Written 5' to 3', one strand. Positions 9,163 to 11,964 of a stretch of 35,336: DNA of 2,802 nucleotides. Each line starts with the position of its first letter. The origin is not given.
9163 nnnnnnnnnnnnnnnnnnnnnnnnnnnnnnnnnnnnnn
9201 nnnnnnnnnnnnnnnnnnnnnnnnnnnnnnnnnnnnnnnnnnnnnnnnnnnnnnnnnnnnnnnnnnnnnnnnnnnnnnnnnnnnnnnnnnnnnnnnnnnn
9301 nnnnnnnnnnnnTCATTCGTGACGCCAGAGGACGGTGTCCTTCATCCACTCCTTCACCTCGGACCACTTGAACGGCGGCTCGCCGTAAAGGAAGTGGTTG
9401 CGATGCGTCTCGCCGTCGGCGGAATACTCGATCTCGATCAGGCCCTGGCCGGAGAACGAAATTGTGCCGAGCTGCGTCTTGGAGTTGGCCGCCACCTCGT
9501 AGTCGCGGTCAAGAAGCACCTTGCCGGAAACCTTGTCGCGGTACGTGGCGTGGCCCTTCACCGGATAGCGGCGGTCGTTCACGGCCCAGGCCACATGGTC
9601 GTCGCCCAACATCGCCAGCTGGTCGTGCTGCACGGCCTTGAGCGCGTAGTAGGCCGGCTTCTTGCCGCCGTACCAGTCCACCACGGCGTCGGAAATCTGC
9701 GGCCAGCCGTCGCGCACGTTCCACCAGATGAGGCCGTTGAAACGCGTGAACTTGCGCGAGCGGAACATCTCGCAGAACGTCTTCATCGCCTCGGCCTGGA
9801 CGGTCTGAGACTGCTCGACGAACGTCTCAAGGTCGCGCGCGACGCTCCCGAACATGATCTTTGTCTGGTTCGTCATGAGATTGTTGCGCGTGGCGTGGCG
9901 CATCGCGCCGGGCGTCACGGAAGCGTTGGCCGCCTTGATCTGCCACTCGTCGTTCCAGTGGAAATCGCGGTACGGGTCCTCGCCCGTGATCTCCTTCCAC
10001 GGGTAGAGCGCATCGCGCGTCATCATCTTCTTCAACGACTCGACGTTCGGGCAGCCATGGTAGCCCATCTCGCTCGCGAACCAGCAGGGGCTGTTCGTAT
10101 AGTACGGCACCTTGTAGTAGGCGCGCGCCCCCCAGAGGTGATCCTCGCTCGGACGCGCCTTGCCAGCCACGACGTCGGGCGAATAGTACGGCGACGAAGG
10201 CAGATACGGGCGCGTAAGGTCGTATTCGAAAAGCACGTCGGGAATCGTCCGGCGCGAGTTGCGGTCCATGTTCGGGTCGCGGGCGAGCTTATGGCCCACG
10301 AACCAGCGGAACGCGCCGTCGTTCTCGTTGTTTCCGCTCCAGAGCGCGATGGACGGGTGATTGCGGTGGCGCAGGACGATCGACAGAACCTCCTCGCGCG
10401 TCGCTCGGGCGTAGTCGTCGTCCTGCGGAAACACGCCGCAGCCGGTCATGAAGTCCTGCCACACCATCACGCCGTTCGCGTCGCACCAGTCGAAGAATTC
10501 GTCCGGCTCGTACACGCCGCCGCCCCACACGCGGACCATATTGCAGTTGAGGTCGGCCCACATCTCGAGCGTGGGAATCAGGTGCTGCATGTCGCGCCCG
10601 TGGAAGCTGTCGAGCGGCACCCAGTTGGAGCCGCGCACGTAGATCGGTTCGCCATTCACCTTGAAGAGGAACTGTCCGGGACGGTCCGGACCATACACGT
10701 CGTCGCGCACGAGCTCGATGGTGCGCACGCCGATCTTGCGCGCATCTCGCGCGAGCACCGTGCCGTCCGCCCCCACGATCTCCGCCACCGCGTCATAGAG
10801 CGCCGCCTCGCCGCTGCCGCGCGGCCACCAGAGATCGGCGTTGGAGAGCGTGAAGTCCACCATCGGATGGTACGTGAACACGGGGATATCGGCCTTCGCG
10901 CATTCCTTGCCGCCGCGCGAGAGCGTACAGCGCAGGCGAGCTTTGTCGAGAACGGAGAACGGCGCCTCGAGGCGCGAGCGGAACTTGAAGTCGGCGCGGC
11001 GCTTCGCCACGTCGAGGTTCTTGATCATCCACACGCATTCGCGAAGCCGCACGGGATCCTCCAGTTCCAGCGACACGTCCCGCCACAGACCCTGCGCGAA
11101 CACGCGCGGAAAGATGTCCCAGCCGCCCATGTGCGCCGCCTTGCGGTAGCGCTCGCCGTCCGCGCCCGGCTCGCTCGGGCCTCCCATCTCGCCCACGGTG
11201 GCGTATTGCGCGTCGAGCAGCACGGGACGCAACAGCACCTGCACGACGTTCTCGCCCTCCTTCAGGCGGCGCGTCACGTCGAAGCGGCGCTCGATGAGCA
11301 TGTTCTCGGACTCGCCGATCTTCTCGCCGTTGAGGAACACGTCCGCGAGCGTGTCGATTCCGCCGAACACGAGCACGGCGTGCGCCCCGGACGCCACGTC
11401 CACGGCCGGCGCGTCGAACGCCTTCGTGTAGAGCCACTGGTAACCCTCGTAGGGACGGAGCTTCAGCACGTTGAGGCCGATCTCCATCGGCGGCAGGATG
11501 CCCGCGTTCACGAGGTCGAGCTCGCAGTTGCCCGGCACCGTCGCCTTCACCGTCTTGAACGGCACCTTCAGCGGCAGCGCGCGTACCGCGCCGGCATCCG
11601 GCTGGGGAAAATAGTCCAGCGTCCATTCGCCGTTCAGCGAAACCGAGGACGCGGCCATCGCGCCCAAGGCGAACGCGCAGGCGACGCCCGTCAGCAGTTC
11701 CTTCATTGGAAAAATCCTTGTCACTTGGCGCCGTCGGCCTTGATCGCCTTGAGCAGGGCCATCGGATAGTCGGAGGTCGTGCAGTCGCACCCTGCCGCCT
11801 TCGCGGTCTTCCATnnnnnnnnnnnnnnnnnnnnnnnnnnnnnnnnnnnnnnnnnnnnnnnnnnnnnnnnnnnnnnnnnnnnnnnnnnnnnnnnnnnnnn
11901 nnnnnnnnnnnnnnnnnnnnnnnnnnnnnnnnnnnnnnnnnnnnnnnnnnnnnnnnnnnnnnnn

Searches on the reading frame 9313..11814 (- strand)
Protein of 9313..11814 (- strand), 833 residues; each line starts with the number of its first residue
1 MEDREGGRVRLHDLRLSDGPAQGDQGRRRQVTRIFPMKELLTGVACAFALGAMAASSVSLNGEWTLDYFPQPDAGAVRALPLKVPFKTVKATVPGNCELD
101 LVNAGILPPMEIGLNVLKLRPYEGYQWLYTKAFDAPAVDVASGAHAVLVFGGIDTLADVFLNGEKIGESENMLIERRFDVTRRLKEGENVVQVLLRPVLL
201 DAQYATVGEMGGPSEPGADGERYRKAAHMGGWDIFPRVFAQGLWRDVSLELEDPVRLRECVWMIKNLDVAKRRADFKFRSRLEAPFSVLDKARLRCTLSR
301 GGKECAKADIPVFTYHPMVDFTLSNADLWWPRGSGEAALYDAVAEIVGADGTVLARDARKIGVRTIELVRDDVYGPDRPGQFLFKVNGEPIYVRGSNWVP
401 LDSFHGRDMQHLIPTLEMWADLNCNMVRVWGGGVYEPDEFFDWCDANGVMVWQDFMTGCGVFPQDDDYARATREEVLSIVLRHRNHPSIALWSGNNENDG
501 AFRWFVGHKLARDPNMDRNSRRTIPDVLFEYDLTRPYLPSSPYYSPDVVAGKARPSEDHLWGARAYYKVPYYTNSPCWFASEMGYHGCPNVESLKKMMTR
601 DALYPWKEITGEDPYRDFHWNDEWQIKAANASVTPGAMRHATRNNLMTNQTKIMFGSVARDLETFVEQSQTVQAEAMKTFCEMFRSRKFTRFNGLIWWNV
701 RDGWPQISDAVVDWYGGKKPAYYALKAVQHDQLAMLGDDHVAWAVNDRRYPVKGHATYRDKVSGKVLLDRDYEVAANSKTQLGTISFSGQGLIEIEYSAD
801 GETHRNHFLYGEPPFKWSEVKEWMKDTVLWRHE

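Call 3: search_protein_families(library=pfam, proteins=[window:9313-11814:-], max_evalue=0.01)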
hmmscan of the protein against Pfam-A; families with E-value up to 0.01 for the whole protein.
window:9313-11814:- (833 aa): 4 families
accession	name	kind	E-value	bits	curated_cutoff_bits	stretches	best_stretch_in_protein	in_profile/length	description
PF22666.2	Glyco_hydro_2_N2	-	2.8e-31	109.3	27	1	88-245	11-167/167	Glycosyl hydrolase 2 galactose-binding domain-like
PF02837.24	Glyco_hydro_2_N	-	5.1e-09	36.7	28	1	59-194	3-132/169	Glycosyl hydrolases family 2, sugar binding domain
PF02836.23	Glyco_hydro_2_C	-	2.7e-07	30.4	21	1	383-498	7-136/302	Glycosyl hydrolases family 2, TIM barrel domain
PF00703.27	Glyco_hydro_2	-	2.1e-05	25.7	23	1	309-364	68-109/109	Glycosyl hydrolases family 2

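Call 9: search_protein_families(library=ncbifam, proteins=[window:9313-11814:-], max_evalue=0.001)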
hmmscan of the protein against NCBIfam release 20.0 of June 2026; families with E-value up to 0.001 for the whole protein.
window:9313-11814:- (833 aa): 11 families
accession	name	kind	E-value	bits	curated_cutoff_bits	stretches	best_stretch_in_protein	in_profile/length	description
NF007074.0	PRK09525.1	subfamily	2.4e-23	81.9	1221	2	242-498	208-463/1027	beta-galactosidase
NF007666.0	PRK10340.1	equivalog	3.5e-17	61.6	1284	2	240-499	194-451/1030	beta-galactosidase subunit alpha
NF052611.1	beta_gal_Bga2A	equivalog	6.5e-17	60.8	999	2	241-500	199-460/1007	beta-galactosidase, LacZ type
NF041462.1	GalA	equivalog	2.7e-12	45.6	900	1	242-499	165-406/763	beta-galactosidase GalA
NF041463.1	GalB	equivalog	1.2e-11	43.1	900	1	241-512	216-493/869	beta-galactosidase GalB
NF049891.1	Bet1-4galacdseBT4156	equivalog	2.9e-10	38.7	1700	1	336-498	262-408/946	exo-beta-1,4-galactosidase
NF007538.0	PRK10150.1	equivalog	8.3e-08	31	544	1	119-500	60-423/607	beta-glucuronidase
NF050095.1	BetGlucuronLacZ4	equivalog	2.1e-07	29.4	950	0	242-497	149-407/666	beta-glucuronidase LacZ4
NF041100.1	betagal_LacZ_Ttogales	equivalog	1.3e-06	26.4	2000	0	385-499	322-445/1090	beta-galactosidase LacZ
NF045579.1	rhamnoside_JR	domain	3.9e-06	27.1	50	1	128-193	43-106/123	glycosylhydrolase-like jelly roll fold domain-containing protein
NF049877.1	GlucurArabfur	equivalog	0.00063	17.4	1800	0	128-193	425-489/1400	beta-d-glucuronidase/beta-L-arabinofuranosidase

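Call 25: find_homologous_proteins(query=window:9313-11706:-, max_evalue=1e-20)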
Query window:9313-11706:- (797 aa): 2766 proteins with E <= 1e-20 among 8000 candidates; the best 120 are listed.
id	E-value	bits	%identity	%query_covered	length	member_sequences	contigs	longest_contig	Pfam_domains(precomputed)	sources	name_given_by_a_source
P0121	0.0e+0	1741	91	98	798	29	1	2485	PF02837.25,PF02836.24,PF00703.28,PF22666.3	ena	-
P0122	0.0e+0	1702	89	100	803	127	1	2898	PF02837.25,PF02836.24,PF22666.3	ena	-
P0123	0.0e+0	1552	80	100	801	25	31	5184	PF02837.25,PF02836.24,PF00703.28,PF22666.3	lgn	-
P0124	0.0e+0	1550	82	100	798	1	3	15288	PF02837.25,PF00703.28,PF22666.3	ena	-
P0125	0.0e+0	1531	81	98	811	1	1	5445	PF02837.25,PF02836.24,PF00703.28,PF22666.3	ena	-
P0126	0.0e+0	1530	78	100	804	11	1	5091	PF02837.25,PF02836.24,PF22666.3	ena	-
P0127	0.0e+0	1530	80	99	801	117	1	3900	PF02837.25,PF02836.24,PF00703.28,PF22666.3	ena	-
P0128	0.0e+0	1526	80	99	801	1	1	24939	PF02837.25,PF02836.24,PF00703.28,PF22666.3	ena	-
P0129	0.0e+0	1512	79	98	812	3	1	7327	PF02837.25,PF02836.24,PF22666.3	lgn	-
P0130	0.0e+0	1511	78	99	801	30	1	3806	PF02837.25,PF02836.24,PF00703.28,PF22666.3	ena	-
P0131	0.0e+0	1502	79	99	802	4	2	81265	PF02837.25,PF02836.24,PF00703.28,PF22666.3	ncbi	-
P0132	0.0e+0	1485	78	99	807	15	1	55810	PF02837.25,PF02836.24,PF22666.3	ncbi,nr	ncbi:MAG: glycoside hydrolase family 2 [Kiritimatiellae bacterium]|nr:glycoside hydrolase family 2 [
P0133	0.0e+0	1482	78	97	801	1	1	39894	PF02837.25,PF02836.24,PF00703.28,PF22666.3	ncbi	ncbi:MAG: glycoside hydrolase family 2 protein [Kiritimatiellia bacterium]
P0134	0.0e+0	1427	76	98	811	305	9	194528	PF02837.25,PF02836.24,PF00703.28,PF22666.3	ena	-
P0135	0.0e+0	1372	73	100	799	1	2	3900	PF02837.25,PF00703.28,PF22666.3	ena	-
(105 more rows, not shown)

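Call 26: find_encoding_contigs(protein=P0131, flank=10000, max_places=2)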
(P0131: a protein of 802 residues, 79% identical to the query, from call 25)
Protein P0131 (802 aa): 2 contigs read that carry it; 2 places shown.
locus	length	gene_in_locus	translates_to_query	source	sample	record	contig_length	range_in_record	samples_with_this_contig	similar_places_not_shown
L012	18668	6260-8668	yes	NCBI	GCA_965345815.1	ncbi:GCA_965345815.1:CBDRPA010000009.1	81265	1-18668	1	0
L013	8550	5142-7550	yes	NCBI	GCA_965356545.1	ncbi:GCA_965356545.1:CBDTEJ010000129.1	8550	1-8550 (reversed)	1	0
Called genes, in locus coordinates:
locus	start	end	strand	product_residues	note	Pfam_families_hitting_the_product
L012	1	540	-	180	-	?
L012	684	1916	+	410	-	PF00171:Aldedh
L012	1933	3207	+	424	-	PF01053:Cys_Met_Meta_PP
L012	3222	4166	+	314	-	PF03734:YkuD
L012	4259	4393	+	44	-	PF00301:Rubredoxin, PF21349:RUBY_RBDX (faint)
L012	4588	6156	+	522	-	PF00474:SSF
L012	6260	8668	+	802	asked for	PF02837:Glyco_hydro_2_N (weak), PF22666:Glyco_hydro_2_N2, PF00703:Glyco_hydro_2 (weak), PF02836:Glyco_hydro_2_C (weak)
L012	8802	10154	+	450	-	PF07690:MFS_1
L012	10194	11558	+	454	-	PF00206:Lyase_1, PF08328:ASL_C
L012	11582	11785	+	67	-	-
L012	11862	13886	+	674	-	PF01807:Zn_ribbon_DnaG, PF08275:DNAG_N, PF01751:Toprim, PF13155:Toprim_2, PF13362:Toprim_3 (faint), PF13662:Toprim_4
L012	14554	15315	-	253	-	-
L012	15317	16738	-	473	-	PF02384:N6_Mtase, PF07669:Eco57I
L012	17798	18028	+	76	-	PF04277:OAD_gamma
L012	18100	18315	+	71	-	PF04277:OAD_gamma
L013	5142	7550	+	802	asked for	PF02837:Glyco_hydro_2_N (weak), PF22666:Glyco_hydro_2_N2, PF00703:Glyco_hydro_2 (weak), PF02836:Glyco_hydro_2_C (weak)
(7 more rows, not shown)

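Call 27: find_encoding_contigs(protein=P0134, flank=10000, max_places=2)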
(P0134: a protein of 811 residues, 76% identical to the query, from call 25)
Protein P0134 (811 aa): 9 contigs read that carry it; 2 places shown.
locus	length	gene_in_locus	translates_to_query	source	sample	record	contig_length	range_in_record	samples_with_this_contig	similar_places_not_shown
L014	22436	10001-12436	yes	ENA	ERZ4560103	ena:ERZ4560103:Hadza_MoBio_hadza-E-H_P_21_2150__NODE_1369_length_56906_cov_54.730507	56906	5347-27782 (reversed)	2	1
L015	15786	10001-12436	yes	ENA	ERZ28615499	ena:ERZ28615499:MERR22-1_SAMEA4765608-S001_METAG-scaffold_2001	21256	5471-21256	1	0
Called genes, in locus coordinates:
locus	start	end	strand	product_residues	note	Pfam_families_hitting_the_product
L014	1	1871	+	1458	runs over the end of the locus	PF04997:RNA_pol_Rpb1_1, PF00623:RNA_pol_Rpb1_2, PF04983:RNA_pol_Rpb1_3, PF05000:RNA_pol_Rpb1_4, PF04998:RNA_pol_Rpb1_5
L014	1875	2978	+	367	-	PF02547:Queuosine_synth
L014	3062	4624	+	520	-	PF00474:SSF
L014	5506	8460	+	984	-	PF13365:Trypsin_2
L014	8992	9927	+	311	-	-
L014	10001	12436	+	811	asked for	PF02837:Glyco_hydro_2_N (weak), PF22666:Glyco_hydro_2_N2, PF00703:Glyco_hydro_2 (weak), PF02836:Glyco_hydro_2_C (weak)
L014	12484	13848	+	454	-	PF00206:Lyase_1, PF08328:ASL_C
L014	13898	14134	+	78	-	-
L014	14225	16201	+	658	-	PF01807:Zn_ribbon_DnaG, PF08275:DNAG_N, PF01751:Toprim, PF13155:Toprim_2, PF13362:Toprim_3 (faint), PF13662:Toprim_4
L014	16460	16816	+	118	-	-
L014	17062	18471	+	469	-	PF12905:Glyco_hydro_101 (weak)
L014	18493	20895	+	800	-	PF26549:Tricorn_N (faint), PF18582:HZS_alpha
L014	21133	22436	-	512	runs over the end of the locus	PF13701:DDE_Tnp_1_4, PF01609:DDE_Tnp_1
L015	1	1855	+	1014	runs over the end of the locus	PF00623:RNA_pol_Rpb1_2, PF04983:RNA_pol_Rpb1_3, PF05000:RNA_pol_Rpb1_4, PF04998:RNA_pol_Rpb1_5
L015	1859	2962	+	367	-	PF02547:Queuosine_synth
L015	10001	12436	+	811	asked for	PF02837:Glyco_hydro_2_N (weak), PF22666:Glyco_hydro_2_N2, PF00703:Glyco_hydro_2 (weak), PF02836:Glyco_hydro_2_C (weak)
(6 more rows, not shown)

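Call 28: search_solved_structures(query=window:9313-11706:-, max_evalue=1e-10)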
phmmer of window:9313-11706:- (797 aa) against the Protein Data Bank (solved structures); distinct sequences matched with E-value up to 1e-10: 53.
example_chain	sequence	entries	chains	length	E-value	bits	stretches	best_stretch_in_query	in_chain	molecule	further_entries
9nfe_A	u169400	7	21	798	1.2e-214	718.1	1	17-793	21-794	Glycoside hydrolase family 2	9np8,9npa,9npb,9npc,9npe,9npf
9np9_A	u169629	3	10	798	2.8e-214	716.8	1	17-793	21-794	Glycoside hydrolase family 2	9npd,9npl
9npn_A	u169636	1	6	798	7.7e-214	715.4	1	17-793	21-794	Glycoside hydrolase family 2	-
5n6u_A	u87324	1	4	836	9.5e-91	308.2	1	51-568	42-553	Beta-mannosidase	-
6bye_A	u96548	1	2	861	2.2e-70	240.8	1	21-560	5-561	Beta-mannosidase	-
6byc_A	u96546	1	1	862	2.2e-70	240.8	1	21-560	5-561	Beta-mannosidase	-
6byg_A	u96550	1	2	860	1.4e-69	238.2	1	21-560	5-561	Beta-mannosidase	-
6byi_A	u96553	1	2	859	1.5e-69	238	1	21-560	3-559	Beta-mannosidase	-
2vjx_A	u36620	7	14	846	2.2e-67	230.9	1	51-559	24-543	BETA-MANNOSIDASE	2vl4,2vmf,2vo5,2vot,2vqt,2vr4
2je8_A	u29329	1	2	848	2.2e-67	230.9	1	51-559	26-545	BETA-MANNOSIDASE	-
7op6_A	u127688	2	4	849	2.3e-67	230.9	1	51-559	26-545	Beta-mannosidase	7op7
2wbk_A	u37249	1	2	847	4.7e-67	229.8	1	51-559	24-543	BETA-MANNOSIDASE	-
2vqu_A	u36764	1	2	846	7.7e-66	225.8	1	51-558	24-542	BETA-MANNOSIDASE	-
6ddt_A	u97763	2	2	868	1.1e-60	208.7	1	54-687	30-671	Beta-mannosidase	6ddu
4cvu_A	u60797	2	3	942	1.5e-29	105.8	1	283-463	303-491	BETA-MANNOSIDASE | BETA-MANNOSIDASE GH2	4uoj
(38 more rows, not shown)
